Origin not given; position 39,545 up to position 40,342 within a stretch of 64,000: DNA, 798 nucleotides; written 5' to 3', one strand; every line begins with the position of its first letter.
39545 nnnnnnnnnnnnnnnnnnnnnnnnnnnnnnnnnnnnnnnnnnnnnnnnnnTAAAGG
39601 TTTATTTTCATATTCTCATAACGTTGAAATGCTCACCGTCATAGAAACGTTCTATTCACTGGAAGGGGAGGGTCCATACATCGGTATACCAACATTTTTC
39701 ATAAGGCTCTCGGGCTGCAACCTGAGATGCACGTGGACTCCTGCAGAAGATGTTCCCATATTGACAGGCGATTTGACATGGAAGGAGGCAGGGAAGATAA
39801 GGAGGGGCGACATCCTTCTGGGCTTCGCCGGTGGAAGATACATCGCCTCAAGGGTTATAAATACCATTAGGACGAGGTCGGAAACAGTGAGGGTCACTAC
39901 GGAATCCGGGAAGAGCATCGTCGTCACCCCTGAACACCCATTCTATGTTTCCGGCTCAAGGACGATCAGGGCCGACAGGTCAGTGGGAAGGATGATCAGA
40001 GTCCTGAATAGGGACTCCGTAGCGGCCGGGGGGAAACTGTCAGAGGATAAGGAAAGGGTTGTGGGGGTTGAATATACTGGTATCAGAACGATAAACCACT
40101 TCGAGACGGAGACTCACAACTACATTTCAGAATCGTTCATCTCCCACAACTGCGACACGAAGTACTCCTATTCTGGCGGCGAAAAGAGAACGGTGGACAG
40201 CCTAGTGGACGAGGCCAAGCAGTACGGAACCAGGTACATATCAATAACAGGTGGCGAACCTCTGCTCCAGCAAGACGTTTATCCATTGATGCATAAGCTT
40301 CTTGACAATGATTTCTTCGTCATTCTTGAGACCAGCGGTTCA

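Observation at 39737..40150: Mini-intein splits the radical-SAM CxxxCxxC motif of QueE and appears to begin with Thr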

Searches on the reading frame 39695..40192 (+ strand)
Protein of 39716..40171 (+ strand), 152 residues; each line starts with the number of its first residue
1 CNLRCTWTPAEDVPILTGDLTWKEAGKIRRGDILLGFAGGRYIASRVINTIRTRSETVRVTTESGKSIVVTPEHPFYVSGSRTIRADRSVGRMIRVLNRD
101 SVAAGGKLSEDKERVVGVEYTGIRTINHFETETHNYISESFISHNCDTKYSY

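Call 3: search_protein_families(library=pfam, proteins=[window:39737-40150:+], max_evalue=1)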
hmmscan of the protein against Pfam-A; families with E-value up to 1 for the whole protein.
window:39737-40150:+ (138 aa): 4 families
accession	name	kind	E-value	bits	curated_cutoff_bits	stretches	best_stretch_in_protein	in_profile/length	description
PF14890.11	Intein_splicing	-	1.9e-05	24.9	35.8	1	40-138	38-155/155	Intein splicing domain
PF01079.26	Hint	-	0.087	12.8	29.7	1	20-97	32-110/213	Hint module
PF07591.16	PT-HINT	-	0.13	12.9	27.7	0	45-81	41-80/137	Pretoxin HINT domain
PF14623.11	Vint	-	0.16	12.2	27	1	15-73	16-68/166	Hint-domain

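Call 4: search_protein_families(library=ncbifam, proteins=[window:39737-40150:+], max_evalue=1)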
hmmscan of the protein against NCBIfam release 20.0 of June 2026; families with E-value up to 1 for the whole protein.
window:39737-40150:+ (138 aa): 5 families
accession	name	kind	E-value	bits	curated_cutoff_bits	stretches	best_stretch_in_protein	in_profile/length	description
TIGR01445.1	intein_Nterm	domain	4.3e-06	27.6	24.5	1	34-71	44-83/83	intein N-terminal splicing region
NF038136.1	rSAM_Rv_intein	exception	9.7e-06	24.7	700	1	4-71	79-150/574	intein-containing Rv2578c family radical SAM protein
NF011418.0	PRK14845.1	equivalog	0.0028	15.4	756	1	35-72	78-115/1049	translation initiation factor IF-2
NF045703.1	rSAM_Tes_intein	exception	0.015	13.1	1700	1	28-79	207-260/1040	tetraether lipid synthase Tes, intein-containing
NF046065.1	MtxRegRemB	equivalog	0.13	12.5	40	1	36-71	30-65/84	extracellular matrix regulator RemB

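Call 19: search_solved_structures(query=window:39737-40153:+, max_evalue=10, show_alignments=3)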
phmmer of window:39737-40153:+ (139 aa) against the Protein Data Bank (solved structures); distinct sequences matched with E-value up to 10: 10.
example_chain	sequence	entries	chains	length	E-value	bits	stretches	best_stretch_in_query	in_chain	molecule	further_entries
6qaz_A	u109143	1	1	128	0.034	17.3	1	15-115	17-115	cyanophage-like gp41-1 intein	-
4e2u_A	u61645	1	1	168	0.19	14.9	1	1-34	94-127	Pho radA intein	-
6riz_A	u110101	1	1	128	0.19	14.9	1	15-87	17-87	gp41-1 intein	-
6rpq_A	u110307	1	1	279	0.21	14.8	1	46-81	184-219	Ubiquitin-like protein SMT3,1108aa long hypothetical cell division control protein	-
4o1s_A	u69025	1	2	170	0.25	14.5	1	31-89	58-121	V-type ATP synthase alpha chain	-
6rpp_A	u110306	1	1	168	0.28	14.4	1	50-80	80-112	Cell division control protein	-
8ubs_A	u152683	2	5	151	0.35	14.1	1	54-137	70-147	NrdJ-1 | Nrdj-1 intein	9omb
2jmz_A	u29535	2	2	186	0.49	13.6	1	48-115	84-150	Hypothetical protein MJ0781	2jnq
2lqm_A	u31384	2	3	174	0.51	13.5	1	30-138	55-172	Pho radA intein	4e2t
2lwy_A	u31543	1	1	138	1.2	12.3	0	40-79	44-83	BACTERIAL INTEIN-LIKE DOMAIN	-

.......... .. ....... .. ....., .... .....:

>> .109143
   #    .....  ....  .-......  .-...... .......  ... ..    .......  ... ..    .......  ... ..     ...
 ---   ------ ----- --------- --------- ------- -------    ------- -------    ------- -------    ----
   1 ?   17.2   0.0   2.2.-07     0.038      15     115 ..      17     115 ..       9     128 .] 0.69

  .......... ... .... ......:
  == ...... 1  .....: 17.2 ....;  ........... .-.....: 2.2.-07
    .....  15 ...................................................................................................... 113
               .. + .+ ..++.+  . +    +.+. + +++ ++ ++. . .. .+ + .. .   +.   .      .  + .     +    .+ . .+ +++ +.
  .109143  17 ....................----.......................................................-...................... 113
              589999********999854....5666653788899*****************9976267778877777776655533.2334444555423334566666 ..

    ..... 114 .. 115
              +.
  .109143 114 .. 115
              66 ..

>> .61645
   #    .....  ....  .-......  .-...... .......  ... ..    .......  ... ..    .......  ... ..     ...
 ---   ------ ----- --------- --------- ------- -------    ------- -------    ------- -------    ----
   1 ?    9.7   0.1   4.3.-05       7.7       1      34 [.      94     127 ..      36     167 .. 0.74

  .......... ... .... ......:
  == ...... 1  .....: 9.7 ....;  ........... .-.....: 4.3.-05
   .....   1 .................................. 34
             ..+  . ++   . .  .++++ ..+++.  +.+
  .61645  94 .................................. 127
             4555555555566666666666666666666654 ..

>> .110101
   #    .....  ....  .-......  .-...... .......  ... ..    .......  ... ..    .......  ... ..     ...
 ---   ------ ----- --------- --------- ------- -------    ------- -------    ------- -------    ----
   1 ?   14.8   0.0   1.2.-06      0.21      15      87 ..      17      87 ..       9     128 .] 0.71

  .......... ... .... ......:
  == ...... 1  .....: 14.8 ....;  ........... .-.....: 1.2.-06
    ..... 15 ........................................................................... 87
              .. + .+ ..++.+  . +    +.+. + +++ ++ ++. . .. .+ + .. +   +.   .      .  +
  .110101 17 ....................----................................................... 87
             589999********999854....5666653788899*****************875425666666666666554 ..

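Call 33: search_protein_representatives(protein=window:39737-40153:+)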
Query: 139 residues. Proteins with E-value up to 0.001 (for the whole library): 311; up to 1e-10: 8; up to 1e-30: 1. The best 150 are listed.
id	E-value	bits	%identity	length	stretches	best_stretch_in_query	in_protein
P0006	3.1e-37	143.7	52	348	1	1-139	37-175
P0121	6.1e-20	87.7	29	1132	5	5-110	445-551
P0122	2.2e-16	76.2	31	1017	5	5-118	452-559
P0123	2.8e-13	66.2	32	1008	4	5-138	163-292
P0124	1.7e-12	63.7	29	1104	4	18-92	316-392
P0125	7.5e-12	61.6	34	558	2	6-90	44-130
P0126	8.1e-12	61.4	34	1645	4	1-90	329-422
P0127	8.6e-11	58.1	32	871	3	24-111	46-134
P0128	1.7e-10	57.2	37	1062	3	3-80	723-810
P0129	1.7e-10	57.1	32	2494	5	6-73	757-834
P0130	8.0e-10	55.0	44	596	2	5-72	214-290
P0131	8.8e-10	54.9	28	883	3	18-95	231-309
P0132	1.9e-09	53.8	32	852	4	6-73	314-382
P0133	6.8e-09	52.0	31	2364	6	46-100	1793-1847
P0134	8.6e-09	51.7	33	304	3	5-93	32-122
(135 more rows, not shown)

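Call 45: find_homologous_proteins(query=window:39716-40171:+, max_evalue=0.001)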
Query window:39716-40171:+ (152 aa): 2 proteins with E <= 0.001 among 38 candidates.
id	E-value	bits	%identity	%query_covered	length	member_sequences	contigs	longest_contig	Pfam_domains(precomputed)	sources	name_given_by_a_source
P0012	2.5e-13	68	78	27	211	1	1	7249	PF04055.28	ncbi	ncbi:MAG: radical SAM protein, partial [Thermoplasmatales archaeon]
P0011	1.7e-11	62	86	24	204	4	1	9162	PF04055.28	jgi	-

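Call 48: find_related_loci(query=A2, collection=genome_contigs, flank=2000)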
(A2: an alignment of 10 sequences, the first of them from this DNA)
Query A2 (166 aa) in genome_contigs; peptide patterns used: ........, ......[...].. (x = any residue, [..] = any of these).
104 stretches matched a pattern; 64 encode a relative of the query (tblastn E <= 1e-3); 62 distinct loci.
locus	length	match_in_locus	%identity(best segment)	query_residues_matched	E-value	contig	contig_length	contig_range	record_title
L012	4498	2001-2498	69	1-166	2e-84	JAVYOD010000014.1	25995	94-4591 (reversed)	MAG: Thermoplasmatales archaeon isolate DRTY-1_201705_bins_28 DRTY-1_201705_bins_28_scaffold_14, whole genome shotgun se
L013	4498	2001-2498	71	1-166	3e-84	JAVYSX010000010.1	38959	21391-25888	MAG: Thermoplasmatales archaeon isolate DRTY-19_202007_bins_24 DRTY-19_202007_bins_24_scaffold_10, whole genome shotgun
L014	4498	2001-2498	67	1-166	2e-78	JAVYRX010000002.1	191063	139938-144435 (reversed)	MAG: Thermoplasmatales archaeon isolate DRTY-16_202007_bins_2 DRTY-16_202007_bins_2_scaffold_2, whole genome shotgun seq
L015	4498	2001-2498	66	1-166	2e-71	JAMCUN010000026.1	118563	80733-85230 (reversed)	MAG: Thermoplasmatota archaeon isolate FK_Sedi_A_Bin.125 NODE_183_length_118563_cov_3.94038, whole genome shotgun sequen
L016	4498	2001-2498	59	1-166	3e-66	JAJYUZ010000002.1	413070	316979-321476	MAG: Thermoplasmata archaeon isolate FK1.bin53 NODE_15_length_413070_cov_12.311726, whole genome shotgun sequence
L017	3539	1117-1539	35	1-152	1e-9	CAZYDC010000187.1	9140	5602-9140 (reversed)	MAG TPA_asm: uncultured Planctomycetaceae bacterium isolate binchicken_co3_550 genome assembly, contig: NODE_24799_lengt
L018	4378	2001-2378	28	15-152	7e-10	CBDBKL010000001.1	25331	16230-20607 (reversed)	MAG: Bdellovibrionales bacterium isolate b14a1e32-c179-49f3-8106-4c73ff456aa6 genome assembly, contig: contig_1, whole g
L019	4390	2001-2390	27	19-152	2e-9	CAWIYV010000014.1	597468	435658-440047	MAG: Nitrospirota bacterium isolate MFD05942.bin.1.431 genome assembly, contig: contig_82778, whole genome shotgun seque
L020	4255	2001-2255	34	1-92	3e-8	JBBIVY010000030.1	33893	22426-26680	MAG: Planctomycetota bacterium isolate QH2S170213_bin_88 NODE_1372_length_33893_cov_17.295082, whole genome shotgun sequ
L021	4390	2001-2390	30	19-152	3e-7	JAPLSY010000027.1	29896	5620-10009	MAG: Kiritimatiellaeota bacterium isolate LacPavin_0419_WC90_MAG_56_158 LacPavin_0419_WC90_scaffold_640083, whole genome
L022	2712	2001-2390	26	19-152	1e-7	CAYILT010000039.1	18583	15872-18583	MAG TPA_asm: uncultured Nitrospiraceae bacterium isolate ERP119705_co22_392 genome assembly, contig: NODE_2389_length_18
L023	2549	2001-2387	27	15-152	2e-7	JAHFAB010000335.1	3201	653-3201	MAG: Bacteriovoracaceae bacterium isolate nzgw165 NODE_33013_length_3202_cov_1.738072, whole genome shotgun sequence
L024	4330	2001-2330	28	38-152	3e-7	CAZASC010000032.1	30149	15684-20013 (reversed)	MAG TPA_asm: uncultured Victivallales bacterium isolate binchicken_co3_499 genome assembly, contig: NODE_4644_length_301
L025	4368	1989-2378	28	19-152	1e-7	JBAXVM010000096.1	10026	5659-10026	MAG: bacterium isolate ELA687 MAG687_96, whole genome shotgun sequence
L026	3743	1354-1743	29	19-152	5e-7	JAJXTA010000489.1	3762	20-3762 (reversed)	MAG: bacterium isolate BP4.bin29 NODE_40889_length_3762_cov_1.120220, whole genome shotgun sequence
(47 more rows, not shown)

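Call 54: find_related_loci(query=A2, collection=metagenome_contigs, flank=1500)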
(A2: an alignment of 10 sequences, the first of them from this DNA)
Query A2 (166 aa) in metagenome_contigs; peptide patterns used: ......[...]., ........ (x = any residue, [..] = any of these).
600 stretches matched a pattern (row limit reached: there are more); 33 encode a relative of the query (tblastn E <= 1e-3); 33 distinct loci.
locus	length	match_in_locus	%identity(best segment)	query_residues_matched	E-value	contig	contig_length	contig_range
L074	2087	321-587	36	2-83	4e-11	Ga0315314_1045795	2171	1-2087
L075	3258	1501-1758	33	1-93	2e-7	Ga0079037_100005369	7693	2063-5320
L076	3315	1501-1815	27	23-107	4e-7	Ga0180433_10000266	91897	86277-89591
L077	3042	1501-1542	93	1-14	4e-6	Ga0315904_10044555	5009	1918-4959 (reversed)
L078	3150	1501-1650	37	1-57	4e-6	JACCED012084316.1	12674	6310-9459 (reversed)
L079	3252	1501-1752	26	2-79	6e-6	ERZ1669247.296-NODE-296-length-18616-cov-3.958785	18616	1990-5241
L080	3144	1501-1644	43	2-57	6e-6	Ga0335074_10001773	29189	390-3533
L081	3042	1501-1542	93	1-14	7e-6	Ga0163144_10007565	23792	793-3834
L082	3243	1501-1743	29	34-115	7e-6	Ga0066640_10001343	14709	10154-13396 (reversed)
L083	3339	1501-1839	27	2-120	8e-6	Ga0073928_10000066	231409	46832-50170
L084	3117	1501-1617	41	2-47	1e-5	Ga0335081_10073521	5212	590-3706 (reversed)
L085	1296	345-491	42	1-57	9e-6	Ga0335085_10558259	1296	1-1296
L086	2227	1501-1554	72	1-18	1e-5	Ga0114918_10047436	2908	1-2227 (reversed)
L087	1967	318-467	36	2-47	1e-5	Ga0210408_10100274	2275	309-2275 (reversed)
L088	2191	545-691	40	1-57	1e-5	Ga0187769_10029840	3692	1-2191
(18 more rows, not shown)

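Call 56: predict_structure(alignment_id=A2)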
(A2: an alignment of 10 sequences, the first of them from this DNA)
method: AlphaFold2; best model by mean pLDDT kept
length: 166 residues; sequences in the alignment: 10
mean_pLDDT: 53.0   pTM: 0.55
mean pLDDT of the five models: 53.0, 45.8, 45.0, 44.1, 43.3
residues with pLDDT >= 90: 3; 70-90: 33; 50-70: 62; < 50: 68
segments of 3 or more residues with pLDDT < 50: 1-13, 118-166
pLDDT, mean of each block of 10 residues (from residue 1): 28 58 70 86 64 82 75 65 53 53 53 54 30 28 35 30 28
secondary structure, 60 per line:
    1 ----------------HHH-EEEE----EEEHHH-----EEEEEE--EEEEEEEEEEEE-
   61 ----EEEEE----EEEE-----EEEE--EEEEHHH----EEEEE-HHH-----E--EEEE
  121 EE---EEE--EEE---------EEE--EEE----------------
elements in order: E21-24 E29-31 E40-45 E48-59 E65-69 E74-77 E83-86 E89-92 E100-104 E117-122 E126-128 E131-133 E143-145 E148-150

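Call 59: search_solved_structures(query=A3, max_evalue=0.01, show_alignments=5)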
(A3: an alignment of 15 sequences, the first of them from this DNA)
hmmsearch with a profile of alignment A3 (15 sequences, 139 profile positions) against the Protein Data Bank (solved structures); distinct sequences matched with E-value up to 0.01: 40.
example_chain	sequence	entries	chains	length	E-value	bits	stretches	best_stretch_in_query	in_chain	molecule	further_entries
6rpq_A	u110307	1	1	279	1.4e-10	44.5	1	42-138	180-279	Ubiquitin-like protein SMT3,1108aa long hypothetical cell division control protein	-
6y75_B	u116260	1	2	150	3.5e-10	43.2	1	3-137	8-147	NAD(P)(+)--arginine ADP-ribosyltransferase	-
6y75_A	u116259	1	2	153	3.8e-10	43.1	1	3-137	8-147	NAD(P)(+)--arginine ADP-ribosyltransferase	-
6tmm_BBB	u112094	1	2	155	4e-10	43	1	3-137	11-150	NAD(P)(+)--arginine ADP-ribosyltransferase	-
6tmm_AAA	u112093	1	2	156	4.1e-10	43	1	3-137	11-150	NAD(P)(+)--arginine ADP-ribosyltransferase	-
6qaz_A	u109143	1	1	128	1.7e-08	37.7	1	5-138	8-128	cyanophage-like gp41-1 intein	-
1mi8_A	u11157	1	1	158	2.5e-08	37.2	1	34-137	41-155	DnaB intein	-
2jmz_A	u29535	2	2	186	2.6e-08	37.1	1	43-132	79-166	Hypothetical protein MJ0781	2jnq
2lwy_A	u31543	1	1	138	2.8e-08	37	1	6-138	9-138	BACTERIAL INTEIN-LIKE DOMAIN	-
8ubs_A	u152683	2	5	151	8.7e-08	35.4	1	2-137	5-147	NrdJ-1 | Nrdj-1 intein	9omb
6riz_A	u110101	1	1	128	2.1e-07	34.2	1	5-138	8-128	gp41-1 intein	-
4o1r_A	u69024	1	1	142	6.2e-07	32.7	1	24-138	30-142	Replicative DNA helicase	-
6frg_A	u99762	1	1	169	7.4e-07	32.4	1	34-137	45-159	Replicative DNA helicase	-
6frh_A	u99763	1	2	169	7.4e-07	32.4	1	34-137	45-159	Replicative DNA helicase,Replicative DNA helicase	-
2lqm_A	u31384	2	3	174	1.1e-06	31.8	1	32-138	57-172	Pho radA intein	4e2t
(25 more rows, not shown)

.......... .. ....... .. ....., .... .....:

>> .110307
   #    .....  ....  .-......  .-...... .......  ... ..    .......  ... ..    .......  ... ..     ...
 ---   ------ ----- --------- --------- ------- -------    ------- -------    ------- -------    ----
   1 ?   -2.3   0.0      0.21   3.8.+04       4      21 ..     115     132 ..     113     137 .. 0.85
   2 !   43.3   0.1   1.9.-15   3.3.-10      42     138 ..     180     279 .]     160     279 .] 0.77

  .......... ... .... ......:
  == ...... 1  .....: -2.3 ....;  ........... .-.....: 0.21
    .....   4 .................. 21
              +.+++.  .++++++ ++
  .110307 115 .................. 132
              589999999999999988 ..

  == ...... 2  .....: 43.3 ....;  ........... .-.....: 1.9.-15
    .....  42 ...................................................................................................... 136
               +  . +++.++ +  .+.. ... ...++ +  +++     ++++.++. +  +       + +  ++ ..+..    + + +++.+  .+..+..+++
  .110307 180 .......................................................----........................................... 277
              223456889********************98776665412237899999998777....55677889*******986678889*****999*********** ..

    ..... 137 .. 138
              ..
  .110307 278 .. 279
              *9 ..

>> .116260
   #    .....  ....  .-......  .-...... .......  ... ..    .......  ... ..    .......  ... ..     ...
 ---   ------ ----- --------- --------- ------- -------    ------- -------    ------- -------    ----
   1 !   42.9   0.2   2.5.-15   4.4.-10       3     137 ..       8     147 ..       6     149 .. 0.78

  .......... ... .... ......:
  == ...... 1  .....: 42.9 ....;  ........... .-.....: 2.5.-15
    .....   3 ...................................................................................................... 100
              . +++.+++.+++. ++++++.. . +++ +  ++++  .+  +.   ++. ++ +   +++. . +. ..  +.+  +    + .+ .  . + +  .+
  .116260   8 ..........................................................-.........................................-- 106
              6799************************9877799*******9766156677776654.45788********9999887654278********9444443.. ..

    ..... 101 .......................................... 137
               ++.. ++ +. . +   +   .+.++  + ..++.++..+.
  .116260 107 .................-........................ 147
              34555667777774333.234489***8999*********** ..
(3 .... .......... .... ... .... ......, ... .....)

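Call 80: predict_structure(alignment_id=A4)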
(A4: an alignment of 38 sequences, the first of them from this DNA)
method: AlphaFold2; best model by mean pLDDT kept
length: 139 residues; sequences in the alignment: 38
mean_pLDDT: 93.7   pTM: 0.86
mean pLDDT of the five models: 93.7, 93.2, 92.7, 91.5, 91.1
residues with pLDDT >= 90: 117; 70-90: 17; 50-70: 5; < 50: 0
segments of 3 or more residues with pLDDT < 50: none
pLDDT, mean of each block of 10 residues (from residue 1): 97 96 96 91 98 98 97 93 96 73 94 98 96 89
secondary structure, 60 per line:
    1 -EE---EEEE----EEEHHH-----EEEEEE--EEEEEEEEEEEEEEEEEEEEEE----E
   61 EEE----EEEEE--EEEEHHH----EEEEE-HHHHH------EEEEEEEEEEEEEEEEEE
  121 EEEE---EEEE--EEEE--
elements in order: E7-10 E15-17 E26-31 E34-55 E60-63 E68-72 E75-78 E86-90 H92-96 E103-124 E128-131 E134-137

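Call 82: fold_search(model_id=the predicted structure, library=pdb)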
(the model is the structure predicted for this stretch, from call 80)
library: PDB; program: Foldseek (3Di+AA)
matches with E <= 10: 392; with E <= 0.001: 61
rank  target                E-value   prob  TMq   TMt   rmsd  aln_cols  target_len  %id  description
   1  6y75_B                6.9e-09  1.00  0.78  0.72   3.8       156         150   13  BIL2 domain from T.thermophila BUBL1 locus (C1A-N143A) (released 2021-02-03)
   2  6y75_A                7.3e-09  1.00  0.78  0.71   3.8       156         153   13  BIL2 domain from T.thermophila BUBL1 locus (C1A-N143A) (released 2021-02-03)
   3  6tmm_BBB              1.4e-08  1.00  0.76  0.69   3.2       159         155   14  BIL2 domain from T.thermophila BUBL1 locus (C1A-N143A) (released 2020-12-16)
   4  6frh_B                3.6e-08  1.00  0.83  0.77   3.5       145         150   14  Crystal structure of Ssp DnaB Mini-Intein variant M86 (released 2019-01-30)
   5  6tmm_AAA              4.0e-08  1.00  0.78  0.70   3.8       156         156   13  BIL2 domain from T.thermophila BUBL1 locus (C1A-N143A) (released 2020-12-16)
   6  6rpq                  4.0e-08  1.00  0.77  0.45   4.0       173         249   18  Crystal structure of PhoCDC21-1 intein (released 2019-08-14)
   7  6frh_A                6.5e-08  1.00  0.83  0.73   2.3       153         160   14  Crystal structure of Ssp DnaB Mini-Intein variant M86 (released 2019-01-30)
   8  4o1r                  7.2e-08  1.00  0.84  0.83   2.0       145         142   16  Crystal structure of NpuDnaB intein (released 2014-03-19)
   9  2in0                  1.2e-07  1.00  0.74  0.74   3.3       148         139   18  crystal structure of Mtu recA intein splicing domain (released 2007-05-01)
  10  1mi8                  1.5e-07  1.00  0.81  0.80   2.5       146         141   15  2.0 Angstrom crystal structure of a DnaB intein from Synechocystis sp. PCC 6803 (released 2003-08-19)
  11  1at0                  1.6e-07  1.00  0.82  0.79   2.5       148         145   21  17-kDA fragment of hedgehog C-terminal autoprocessing domain (released 1997-11-12)
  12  6tyy                  1.6e-07  1.00  0.82  0.78   2.6       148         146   22  Hedgehog autoprocessing mutant D46H (released 2019-11-20)
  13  5i0a                  2.5e-07  1.00  0.73  0.72   3.4       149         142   18  RecA mini intein in complex with cisplatin (released 2016-09-21)
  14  6frg                  2.8e-07  1.00  0.82  0.73   4.3       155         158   14  Crystal structure of G-1F mutant of Ssp DnaB Mini-Intein variant M86 (released 2019-01-30)
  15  7cfv_MODEL_1_A        2.9e-07  1.00  0.79  0.80   2.6       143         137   18  Solution NMR structure of DnaX mini intein from Spirulina platensis (released 2020-12-23)
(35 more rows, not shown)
